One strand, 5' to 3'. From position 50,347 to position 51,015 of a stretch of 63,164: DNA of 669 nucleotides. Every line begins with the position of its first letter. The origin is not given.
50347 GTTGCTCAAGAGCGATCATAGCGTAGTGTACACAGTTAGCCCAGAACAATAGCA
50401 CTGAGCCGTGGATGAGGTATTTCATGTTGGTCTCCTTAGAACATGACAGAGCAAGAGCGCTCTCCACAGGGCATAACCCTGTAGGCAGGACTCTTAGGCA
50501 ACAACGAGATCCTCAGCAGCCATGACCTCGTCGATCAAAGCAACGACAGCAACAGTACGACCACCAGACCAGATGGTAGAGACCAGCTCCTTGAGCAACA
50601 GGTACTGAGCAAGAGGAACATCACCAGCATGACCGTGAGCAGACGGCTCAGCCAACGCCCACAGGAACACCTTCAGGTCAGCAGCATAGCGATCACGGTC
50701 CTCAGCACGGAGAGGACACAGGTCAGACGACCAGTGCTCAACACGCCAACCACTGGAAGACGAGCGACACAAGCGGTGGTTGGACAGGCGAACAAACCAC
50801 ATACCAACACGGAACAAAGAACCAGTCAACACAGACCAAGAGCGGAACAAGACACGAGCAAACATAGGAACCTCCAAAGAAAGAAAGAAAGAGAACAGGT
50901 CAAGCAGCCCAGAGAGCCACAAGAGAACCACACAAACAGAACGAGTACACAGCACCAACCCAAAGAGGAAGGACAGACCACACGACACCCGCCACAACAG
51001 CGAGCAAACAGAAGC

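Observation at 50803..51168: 366-nt three-letter tract at the divergence point: almost no T on the plus strand (no A in the early-sense strand), with all six frames open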

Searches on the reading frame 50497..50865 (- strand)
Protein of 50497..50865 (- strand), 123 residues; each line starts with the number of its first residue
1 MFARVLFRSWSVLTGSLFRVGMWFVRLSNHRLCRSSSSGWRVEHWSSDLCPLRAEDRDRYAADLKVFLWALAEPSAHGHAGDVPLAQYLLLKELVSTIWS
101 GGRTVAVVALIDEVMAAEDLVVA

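Call 33: find_homologous_proteins(query=window:50497-50865:-, max_evalue=0.01)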
Query window:50497-50865:- (123 aa): 13 proteins with E <= 0.01 among 52 candidates.
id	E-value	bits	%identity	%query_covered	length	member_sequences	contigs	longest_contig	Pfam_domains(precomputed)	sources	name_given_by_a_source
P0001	1.1e-75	269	100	100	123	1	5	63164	-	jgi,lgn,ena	-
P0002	1.2e-62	227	83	100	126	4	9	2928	-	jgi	jgi:hypothetical protein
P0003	3.1e-56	206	75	98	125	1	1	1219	-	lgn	-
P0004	8.8e-51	189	72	99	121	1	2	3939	-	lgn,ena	-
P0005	8.7e-50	186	71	99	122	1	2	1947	-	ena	-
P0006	4.4e-49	183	69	100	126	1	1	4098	-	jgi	-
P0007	7.4e-49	183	68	99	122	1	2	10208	-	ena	-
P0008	5.9e-46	173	64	99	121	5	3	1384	-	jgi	jgi:hypothetical protein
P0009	5.6e-30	122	53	100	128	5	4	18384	-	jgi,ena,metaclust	metaclust:\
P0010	2.4e-29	120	52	100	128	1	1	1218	-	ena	-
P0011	2.9e-28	116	54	91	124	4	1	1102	-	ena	-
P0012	8.9e-28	115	49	99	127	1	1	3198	-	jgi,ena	-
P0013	2.8e-26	110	49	99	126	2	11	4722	-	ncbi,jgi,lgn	jgi:hypothetical protein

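Call 67: predict_structure(alignment_id=A2)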
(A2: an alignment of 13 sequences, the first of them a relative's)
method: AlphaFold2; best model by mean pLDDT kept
length: 123 residues; sequences in the alignment: 13
mean_pLDDT: 74.4   pTM: 0.57
mean pLDDT of the five models: 74.4, 73.6, 73.4, 71.0, 68.6
residues with pLDDT >= 90: 16; 70-90: 53; 50-70: 54; < 50: 0
segments of 3 or more residues with pLDDT < 50: none
pLDDT, mean of each block of 10 residues (from residue 1): 65 66 61 64 60 78 90 87 86 71 70 91 87
secondary structure, 60 per line:
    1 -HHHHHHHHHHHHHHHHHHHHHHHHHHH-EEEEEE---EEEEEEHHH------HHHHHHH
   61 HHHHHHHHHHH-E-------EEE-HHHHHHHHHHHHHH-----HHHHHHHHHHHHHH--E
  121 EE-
elements in order: H2-28 E30-35 E39-44 H54-71 E81-83 H85-98 H104-117 E120-122

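Call 70: fold_search(model_id=the predicted structure, library=pdb)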
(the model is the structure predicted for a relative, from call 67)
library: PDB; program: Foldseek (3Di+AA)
matches with E <= 10: 131; with E <= 0.001: 0
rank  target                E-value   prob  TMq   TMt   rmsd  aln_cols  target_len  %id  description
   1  5o60_J                8.9e-02  0.63  0.31  0.29  10.9        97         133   12  Structure of the 50S large ribosomal subunit from Mycobacterium smegmatis (released 2017-07-12)
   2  5gae_J                1.0e-01  0.82  0.32  0.49   5.3        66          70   18  RNC in complex with a translocating SecYEG (released 2016-01-27)
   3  7unu_J                1.1e-01  0.57  0.32  0.30  10.6       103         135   18  Pseudomonas aeruginosa 70S ribosome initiation complex bound to compact IF2-GDP (composite structure I-B) (released 2022-06-22)
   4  4ybb_CJ               1.2e-01  0.60  0.32  0.29  11.1        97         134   13  High-resolution structure of the Escherichia coli ribosome (released 2015-03-18)
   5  2j28_I                1.6e-01  0.51  0.31  0.27  11.0        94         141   14  MODEL OF E. COLI SRP BOUND TO 70S RNCS (released 2006-11-08)
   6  9i05_Af               1.7e-01  0.35  0.28  0.21  11.0        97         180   11  Cryo-EM structure of the large subunit of the mitochondrial ribosome from Toxoplasma gondii (released 2025-06-11)
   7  7as8_K                2.4e-01  0.44  0.32  0.31  11.1        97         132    9  Bacillus subtilis ribosome quality control complex state B. Ribosomal 50S subunit with P-tRNA, RqcH, and RqcP/YabO (released 2020-12-09)
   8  4v19_K                2.9e-01  0.30  0.29  0.26  10.8       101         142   12  Structure of the large subunit of the mammalian mitoribosome, part 1 of 2 (released 2014-10-08)
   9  5h5u_J                3.5e-01  0.72  0.33  0.53   4.7        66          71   18  Mechanistic insights into the alternative translation termination by ArfA and RF2 (released 2017-01-25)
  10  1eg0_K                3.8e-01  0.28  0.31  0.29  11.4       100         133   11  FITTING OF COMPONENTS WITH KNOWN STRUCTURE INTO AN 11.5 A CRYO-EM MAP OF THE E.COLI 70S RIBOSOME (released 2000-03-06)
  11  9g6k_LM               4.0e-01  0.20  0.27  0.20  11.2        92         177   12  LSU structure derived from the LSU sample of the mitoribosome from T. gondii. (released 2024-12-11)
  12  1mms_B                4.6e-01  0.47  0.32  0.48   5.4        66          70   12  Crystal structure of the ribosomal PROTEIN L11-RNA complex (released 2000-04-17)
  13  7ood_h                4.9e-01  0.18  0.27  0.26  10.8        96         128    9  Mycoplasma pneumoniae 50S subunit of ribosomes in chloramphenicol-treated cells (released 2022-05-25)
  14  1r2x_A                5.6e-01  0.25  0.31  0.29  11.4        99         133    9  Coordinates of L11 with 58nts of 23S rRNA fitted into the cryo-EM map of EF-Tu ternary complex (GDP.Kirromycin) bound  (released 2003-11-04)
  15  5mmi_J                5.6e-01  0.23  0.29  0.28  10.4        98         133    8  Structure of the large subunit of the chloroplast ribosome (released 2017-01-11)
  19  1r2w_A                7.2e-01  0.21  0.31  0.29  11.7       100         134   10  Coordinates of L11 with 58nts of 23S rRNA fitted into the cryo-EM map of the 70S ribosome (released 2003-11-04)
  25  2jq7_MODEL_1_A        1.0e+00  0.15  0.30  0.28  11.7        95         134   10  Model for thiostrepton binding to the ribosomal L11-RNA (released 2007-07-03)
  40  2k3f_MODEL_1_A        2.3e+00  0.08  0.29  0.26  10.2        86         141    9  Ribosomal protein L11 from Thermotoga maritima (released 2008-06-17)
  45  1fow                  2.7e+00  0.12  0.31  0.44   5.2        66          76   18  NMR STRUCTURE OF L11-C76, THE C-TERMINAL DOMAIN OF 50S RIBOSOMAL PROTEIN L11, MINIMIZED AVERAGE STRUCTURE (released 1997-03-12)
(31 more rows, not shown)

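Call 71: fold_search(model_id=the predicted structure, library=viral)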
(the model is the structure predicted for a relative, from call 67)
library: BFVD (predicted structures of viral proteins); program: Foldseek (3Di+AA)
matches with E <= 10: 146; with E <= 0.001: 0
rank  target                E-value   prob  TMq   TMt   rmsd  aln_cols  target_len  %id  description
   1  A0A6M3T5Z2            2.5e-01  0.13  0.20  0.20  12.7       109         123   17  (no name in the UniProt tables at hand)
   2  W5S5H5                4.3e-01  0.12  0.22  0.22  11.1       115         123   10  Uncharacterized protein [Pithovirus sibericum]
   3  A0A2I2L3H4            7.7e-01  0.11  0.25  0.26   9.7        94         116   15  Uncharacterized protein [Orpheovirus IHUMI-LCC2]
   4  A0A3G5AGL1            8.8e-01  0.08  0.23  0.14  14.1       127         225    9  Uncharacterized protein [Solumvirus sp.]
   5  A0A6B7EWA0            9.4e-01  0.04  0.19  0.04  13.4       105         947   10  (no name in the UniProt tables at hand)
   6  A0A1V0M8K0            1.1e+00  0.08  0.21  0.12  13.7       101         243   14  Transmembrane protein [Columbid alphaherpesvirus 1]
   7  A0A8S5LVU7            1.2e+00  0.10  0.25  0.27  13.8        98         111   13  Uncharacterized protein [Siphoviridae sp. ctkzC12]
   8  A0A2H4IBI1            1.3e+00  0.06  0.19  0.18  19.4       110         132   11  Uncharacterized protein [Erwinia phage vB_EamM_Y3]
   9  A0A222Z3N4            1.6e+00  0.04  0.15  0.16  13.3        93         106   14  (no name in the UniProt tables at hand)
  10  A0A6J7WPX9            1.6e+00  0.03  0.15  0.17  16.6        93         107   14  Uncharacterized protein [uncultured Caudovirales phage]
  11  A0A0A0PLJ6            1.7e+00  0.13  0.27  0.33  16.2        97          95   11  Uncharacterized protein [Bacillus phage Bp8p-T]
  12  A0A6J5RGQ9            1.7e+00  0.13  0.29  0.20   5.8        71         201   14  Uncharacterized protein [uncultured Caudovirales phage]
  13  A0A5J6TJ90            1.7e+00  0.04  0.16  0.08  12.4        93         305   15  dATP/dGTP diphosphohydrolase N-terminal domain-containing protein [Mycobacterium phage MalagasyRose]
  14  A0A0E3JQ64            2.2e+00  0.05  0.24  0.19  12.7        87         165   16  Holliday junction resolvase [Bacillus phage Stahl]
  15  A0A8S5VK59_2          2.2e+00  0.05  0.22  0.04  12.2       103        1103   10  (no name in the UniProt tables at hand)
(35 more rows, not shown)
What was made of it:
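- Tried and rejected: The best was the ribosomal L11 C-terminal domain at E about 0.1 (calls 70, 71).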

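Call 81: search_protein_families(library=padloc, proteins=[window:50497-50865:-], max_evalue=0.01)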
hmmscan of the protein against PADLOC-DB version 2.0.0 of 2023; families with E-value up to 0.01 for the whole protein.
window:50497-50865:- (123 aa): 0 families

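Call 91: find_encoding_contigs(protein=P0001, flank=1500, max_places=5)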
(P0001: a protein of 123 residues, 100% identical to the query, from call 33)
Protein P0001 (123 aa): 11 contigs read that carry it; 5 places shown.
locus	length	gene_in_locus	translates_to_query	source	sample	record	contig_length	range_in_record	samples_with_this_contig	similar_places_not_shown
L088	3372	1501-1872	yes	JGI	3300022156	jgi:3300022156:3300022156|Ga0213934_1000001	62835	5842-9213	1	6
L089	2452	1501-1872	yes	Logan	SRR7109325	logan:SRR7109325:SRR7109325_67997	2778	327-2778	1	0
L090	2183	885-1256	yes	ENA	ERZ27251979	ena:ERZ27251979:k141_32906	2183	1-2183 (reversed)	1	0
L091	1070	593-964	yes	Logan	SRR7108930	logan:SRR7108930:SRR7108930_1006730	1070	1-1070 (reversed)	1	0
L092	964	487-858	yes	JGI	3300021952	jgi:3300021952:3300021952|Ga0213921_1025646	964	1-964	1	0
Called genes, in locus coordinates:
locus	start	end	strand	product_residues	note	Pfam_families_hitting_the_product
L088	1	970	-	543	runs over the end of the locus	-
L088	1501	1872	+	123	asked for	-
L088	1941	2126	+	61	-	-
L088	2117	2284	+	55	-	-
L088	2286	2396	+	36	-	-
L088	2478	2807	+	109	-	-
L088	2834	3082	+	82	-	-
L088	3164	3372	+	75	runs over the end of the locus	-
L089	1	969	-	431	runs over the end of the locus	?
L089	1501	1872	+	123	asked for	-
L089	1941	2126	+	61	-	-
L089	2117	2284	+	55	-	-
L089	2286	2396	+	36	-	-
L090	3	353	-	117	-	?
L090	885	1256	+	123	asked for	-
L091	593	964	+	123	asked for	-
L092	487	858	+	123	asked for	-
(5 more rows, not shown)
